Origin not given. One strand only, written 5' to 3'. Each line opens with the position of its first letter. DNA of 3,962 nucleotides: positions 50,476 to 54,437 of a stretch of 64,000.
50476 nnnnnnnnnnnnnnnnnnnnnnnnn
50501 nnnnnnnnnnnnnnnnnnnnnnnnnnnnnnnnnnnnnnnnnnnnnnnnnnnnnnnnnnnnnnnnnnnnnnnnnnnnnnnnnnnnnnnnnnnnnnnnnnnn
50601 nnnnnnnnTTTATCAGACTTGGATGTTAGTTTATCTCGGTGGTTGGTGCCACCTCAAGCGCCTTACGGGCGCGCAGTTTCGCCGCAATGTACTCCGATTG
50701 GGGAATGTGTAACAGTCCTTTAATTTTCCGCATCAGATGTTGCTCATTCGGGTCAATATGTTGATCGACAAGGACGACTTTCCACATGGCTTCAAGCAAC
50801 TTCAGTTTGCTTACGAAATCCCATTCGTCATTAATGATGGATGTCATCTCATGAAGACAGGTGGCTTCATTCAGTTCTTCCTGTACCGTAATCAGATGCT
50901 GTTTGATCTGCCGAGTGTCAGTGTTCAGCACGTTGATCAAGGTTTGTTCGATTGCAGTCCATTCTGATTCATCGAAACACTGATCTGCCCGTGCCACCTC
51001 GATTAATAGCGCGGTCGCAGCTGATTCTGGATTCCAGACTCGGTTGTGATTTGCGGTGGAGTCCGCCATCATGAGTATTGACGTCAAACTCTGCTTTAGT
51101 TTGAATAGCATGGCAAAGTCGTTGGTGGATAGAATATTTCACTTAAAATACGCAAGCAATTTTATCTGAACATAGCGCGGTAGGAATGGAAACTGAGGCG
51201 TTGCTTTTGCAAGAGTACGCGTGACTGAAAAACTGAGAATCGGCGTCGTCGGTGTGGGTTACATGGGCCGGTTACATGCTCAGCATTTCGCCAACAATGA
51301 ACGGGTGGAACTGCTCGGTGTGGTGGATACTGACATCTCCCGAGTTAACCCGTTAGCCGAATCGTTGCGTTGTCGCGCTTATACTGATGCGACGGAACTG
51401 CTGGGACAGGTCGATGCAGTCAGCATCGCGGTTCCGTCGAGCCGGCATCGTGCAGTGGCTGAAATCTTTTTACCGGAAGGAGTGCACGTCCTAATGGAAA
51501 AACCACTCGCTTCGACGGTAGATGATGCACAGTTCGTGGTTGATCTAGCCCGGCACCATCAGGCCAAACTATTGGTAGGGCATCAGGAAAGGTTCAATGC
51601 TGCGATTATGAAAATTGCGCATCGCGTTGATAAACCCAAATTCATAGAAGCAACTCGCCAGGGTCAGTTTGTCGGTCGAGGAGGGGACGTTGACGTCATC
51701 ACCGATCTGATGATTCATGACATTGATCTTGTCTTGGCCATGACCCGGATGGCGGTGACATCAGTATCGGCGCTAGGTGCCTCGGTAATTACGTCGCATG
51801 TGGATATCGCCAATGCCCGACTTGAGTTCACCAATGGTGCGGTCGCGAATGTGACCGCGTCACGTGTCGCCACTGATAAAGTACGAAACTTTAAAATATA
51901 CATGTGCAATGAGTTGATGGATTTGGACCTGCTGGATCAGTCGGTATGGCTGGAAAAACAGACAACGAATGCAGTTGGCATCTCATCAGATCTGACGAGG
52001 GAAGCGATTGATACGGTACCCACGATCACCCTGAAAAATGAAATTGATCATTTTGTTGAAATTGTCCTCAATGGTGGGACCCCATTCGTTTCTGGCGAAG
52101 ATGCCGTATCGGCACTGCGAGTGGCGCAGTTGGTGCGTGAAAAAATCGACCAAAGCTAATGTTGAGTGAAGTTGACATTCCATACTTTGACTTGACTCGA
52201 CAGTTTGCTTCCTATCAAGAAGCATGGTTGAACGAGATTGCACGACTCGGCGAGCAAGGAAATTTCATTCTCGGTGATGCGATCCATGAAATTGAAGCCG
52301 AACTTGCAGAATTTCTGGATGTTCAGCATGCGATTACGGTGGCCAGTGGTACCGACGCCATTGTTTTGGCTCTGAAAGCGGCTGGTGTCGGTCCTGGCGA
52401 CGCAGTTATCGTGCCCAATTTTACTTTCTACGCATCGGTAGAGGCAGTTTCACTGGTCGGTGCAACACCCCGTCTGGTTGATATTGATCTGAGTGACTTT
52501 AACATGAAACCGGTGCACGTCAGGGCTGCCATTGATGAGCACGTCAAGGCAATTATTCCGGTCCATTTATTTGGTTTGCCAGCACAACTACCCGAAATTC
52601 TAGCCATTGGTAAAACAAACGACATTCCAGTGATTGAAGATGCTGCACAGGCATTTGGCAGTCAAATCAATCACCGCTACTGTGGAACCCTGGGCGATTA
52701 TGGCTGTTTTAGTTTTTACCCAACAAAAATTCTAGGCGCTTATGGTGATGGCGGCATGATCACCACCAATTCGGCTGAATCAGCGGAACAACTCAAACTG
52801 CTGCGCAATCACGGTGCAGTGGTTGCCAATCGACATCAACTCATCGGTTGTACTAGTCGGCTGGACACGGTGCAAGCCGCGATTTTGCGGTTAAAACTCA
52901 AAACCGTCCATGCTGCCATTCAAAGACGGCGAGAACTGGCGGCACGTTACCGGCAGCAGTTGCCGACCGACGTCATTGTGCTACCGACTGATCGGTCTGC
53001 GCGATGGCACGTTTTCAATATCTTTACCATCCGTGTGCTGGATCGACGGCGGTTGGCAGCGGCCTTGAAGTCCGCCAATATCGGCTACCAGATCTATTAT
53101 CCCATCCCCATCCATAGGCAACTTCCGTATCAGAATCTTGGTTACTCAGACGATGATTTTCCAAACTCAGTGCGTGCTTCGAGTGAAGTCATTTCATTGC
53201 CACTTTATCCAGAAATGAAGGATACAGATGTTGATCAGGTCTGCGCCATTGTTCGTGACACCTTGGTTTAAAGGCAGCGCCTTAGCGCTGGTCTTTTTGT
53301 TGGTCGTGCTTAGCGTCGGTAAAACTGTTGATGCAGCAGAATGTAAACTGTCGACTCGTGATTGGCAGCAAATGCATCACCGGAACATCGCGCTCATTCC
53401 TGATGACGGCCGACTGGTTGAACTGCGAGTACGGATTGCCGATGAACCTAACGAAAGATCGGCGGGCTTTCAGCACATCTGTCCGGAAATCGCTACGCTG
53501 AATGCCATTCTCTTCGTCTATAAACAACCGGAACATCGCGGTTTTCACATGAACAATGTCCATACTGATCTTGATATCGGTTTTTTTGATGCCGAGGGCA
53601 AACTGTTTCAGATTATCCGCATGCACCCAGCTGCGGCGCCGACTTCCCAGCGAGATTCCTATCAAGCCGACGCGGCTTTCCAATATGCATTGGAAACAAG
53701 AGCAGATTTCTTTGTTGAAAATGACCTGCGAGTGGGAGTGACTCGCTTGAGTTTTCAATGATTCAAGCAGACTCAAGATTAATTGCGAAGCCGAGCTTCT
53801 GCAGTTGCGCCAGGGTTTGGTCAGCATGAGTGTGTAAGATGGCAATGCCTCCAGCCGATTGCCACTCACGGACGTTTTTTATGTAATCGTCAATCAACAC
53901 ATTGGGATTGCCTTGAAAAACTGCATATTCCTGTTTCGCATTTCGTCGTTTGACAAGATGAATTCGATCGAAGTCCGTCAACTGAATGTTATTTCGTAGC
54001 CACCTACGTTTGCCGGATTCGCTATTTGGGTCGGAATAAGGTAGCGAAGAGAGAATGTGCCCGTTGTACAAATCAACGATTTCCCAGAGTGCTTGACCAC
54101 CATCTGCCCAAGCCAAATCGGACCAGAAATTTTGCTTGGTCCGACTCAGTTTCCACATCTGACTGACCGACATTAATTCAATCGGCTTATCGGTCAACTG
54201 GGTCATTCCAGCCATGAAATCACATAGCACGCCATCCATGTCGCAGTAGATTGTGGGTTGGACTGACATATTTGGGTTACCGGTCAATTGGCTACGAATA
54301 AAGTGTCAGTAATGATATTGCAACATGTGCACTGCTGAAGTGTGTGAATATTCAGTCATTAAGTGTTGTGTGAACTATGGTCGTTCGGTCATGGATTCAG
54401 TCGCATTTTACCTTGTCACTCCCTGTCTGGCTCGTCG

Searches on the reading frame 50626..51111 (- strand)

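Call 48: search_protein_families(library=pfam, proteins=[window:50626-51111:-], max_evalue=0.00001)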
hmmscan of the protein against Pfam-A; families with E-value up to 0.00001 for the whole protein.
window:50626-51111:- (161 aa): 1 family
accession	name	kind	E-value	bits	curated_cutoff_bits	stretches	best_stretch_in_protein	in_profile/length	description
PF05099.18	TerB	-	5.6e-23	81.9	24.4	1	30-145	2-117/118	Tellurite resistance protein TerB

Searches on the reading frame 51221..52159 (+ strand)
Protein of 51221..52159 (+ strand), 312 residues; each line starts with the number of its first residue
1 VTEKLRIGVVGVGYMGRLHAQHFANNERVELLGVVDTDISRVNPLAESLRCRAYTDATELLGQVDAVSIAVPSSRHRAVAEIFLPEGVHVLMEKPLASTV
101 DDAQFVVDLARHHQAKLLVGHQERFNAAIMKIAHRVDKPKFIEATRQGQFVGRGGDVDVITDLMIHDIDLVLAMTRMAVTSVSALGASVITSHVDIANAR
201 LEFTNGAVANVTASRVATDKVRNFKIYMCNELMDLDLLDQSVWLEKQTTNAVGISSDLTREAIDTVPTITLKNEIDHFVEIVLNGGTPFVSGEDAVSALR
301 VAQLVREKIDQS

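Call 48: search_protein_families(library=pfam, proteins=[window:51221-52159:+], max_evalue=0.00001)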
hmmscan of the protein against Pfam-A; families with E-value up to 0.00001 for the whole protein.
window:51221-52159:+ (312 aa): 3 families
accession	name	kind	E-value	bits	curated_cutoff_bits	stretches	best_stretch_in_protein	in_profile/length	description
PF01408.29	GFO_IDH_MocA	-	2.4e-28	99.7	24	1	5-121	1-120/120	Oxidoreductase family, NAD-binding Rossmann fold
PF22725.1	GFO_IDH_MocA_C3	-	1.8e-10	41.3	27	1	157-227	43-117/124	GFO/IDH/MocA C-terminal domain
PF02894.22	GFO_IDH_MocA_C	-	5.3e-06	26.8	22.9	0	273-310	174-211/218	Oxidoreductase family, C-terminal alpha/beta domain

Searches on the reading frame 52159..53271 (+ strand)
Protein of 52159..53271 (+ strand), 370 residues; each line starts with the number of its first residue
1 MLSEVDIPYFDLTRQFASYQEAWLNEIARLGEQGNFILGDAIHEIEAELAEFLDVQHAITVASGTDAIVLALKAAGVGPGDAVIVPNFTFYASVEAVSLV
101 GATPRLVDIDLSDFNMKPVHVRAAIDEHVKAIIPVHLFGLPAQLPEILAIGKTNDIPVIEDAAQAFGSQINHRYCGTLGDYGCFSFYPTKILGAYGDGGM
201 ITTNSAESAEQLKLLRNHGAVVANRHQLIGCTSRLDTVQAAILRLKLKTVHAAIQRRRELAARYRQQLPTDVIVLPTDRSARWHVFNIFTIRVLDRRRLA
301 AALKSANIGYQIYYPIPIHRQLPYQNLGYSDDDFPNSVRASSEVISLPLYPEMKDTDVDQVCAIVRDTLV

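Call 49: search_protein_families(library=pfam, proteins=[window:52159-53271:+], max_evalue=0.00001)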
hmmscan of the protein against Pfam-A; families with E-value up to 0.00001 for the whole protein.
window:52159-53271:+ (370 aa): 2 families
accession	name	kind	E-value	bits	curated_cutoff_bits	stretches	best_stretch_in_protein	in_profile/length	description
PF01041.23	DegT_DnrJ_EryC1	-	7.2e-108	361.4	19.8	1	22-365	6-359/360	DegT/DnrJ/EryC1/StrS aminotransferase family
PF00155.27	Aminotran_1_2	-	2.6e-09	37.2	19.7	1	36-133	36-151/361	Aminotransferase class I and II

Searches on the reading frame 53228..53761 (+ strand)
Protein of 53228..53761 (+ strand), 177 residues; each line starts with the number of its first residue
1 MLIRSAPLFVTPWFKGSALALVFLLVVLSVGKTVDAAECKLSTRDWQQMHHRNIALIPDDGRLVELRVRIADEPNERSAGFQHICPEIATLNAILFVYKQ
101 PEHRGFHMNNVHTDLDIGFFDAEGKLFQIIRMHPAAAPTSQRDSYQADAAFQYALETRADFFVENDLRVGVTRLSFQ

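Call 49: search_protein_families(library=pfam, proteins=[window:53228-53761:+], max_evalue=0.00001)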
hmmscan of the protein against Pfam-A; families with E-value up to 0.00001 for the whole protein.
window:53228-53761:+ (177 aa): 1 family
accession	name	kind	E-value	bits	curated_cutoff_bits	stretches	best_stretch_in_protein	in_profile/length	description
PF02643.20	DUF192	-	5.5e-15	55.7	27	1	67-170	2-91/96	Uncharacterized ACR, COG1430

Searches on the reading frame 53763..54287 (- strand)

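Call 49: search_protein_families(library=pfam, proteins=[window:53763-54287:-], max_evalue=0.00001)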
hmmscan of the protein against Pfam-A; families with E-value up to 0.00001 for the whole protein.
window:53763-54287:- (174 aa): 1 family
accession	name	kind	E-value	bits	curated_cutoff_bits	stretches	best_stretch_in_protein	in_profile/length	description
PF06941.18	NT5C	-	2.9e-06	27.7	24.8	0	43-152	52-150/180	5' nucleotidase, deoxy (Pyrimidine), cytosolic type C protein (NT5C)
